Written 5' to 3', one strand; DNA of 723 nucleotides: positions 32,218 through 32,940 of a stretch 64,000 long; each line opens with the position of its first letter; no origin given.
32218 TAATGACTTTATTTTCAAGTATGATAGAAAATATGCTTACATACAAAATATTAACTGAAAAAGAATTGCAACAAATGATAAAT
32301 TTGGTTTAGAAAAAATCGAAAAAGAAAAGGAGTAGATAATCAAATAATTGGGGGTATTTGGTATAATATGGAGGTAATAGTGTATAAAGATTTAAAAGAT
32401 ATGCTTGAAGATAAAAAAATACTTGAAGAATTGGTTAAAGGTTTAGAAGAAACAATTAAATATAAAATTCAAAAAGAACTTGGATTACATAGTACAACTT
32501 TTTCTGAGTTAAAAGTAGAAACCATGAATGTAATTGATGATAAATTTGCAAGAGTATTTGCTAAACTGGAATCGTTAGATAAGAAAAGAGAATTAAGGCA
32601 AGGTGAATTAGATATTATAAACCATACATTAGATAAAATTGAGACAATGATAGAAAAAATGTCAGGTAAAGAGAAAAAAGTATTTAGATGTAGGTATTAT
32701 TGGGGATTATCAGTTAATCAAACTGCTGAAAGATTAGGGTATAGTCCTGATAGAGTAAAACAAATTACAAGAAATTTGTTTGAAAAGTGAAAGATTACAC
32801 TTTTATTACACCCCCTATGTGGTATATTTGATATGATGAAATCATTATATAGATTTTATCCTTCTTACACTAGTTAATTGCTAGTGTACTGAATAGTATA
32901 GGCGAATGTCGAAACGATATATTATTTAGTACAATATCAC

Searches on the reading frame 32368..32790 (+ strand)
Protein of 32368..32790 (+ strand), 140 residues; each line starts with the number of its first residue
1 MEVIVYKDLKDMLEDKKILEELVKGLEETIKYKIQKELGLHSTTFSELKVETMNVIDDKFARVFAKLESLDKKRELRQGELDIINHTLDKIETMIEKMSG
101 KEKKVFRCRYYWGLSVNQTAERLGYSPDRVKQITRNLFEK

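Call 88: search_protein_families(library=phrogs, proteins=[window:32368-32790:+], max_evalue=0.00001)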
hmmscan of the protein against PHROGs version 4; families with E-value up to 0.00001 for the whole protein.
window:32368-32790:+ (140 aa): 1 family
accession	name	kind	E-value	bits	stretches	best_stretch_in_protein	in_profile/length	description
phrog_36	-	transcription regulation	4.5e-08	34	1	6-140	53-182/220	transcriptional regulator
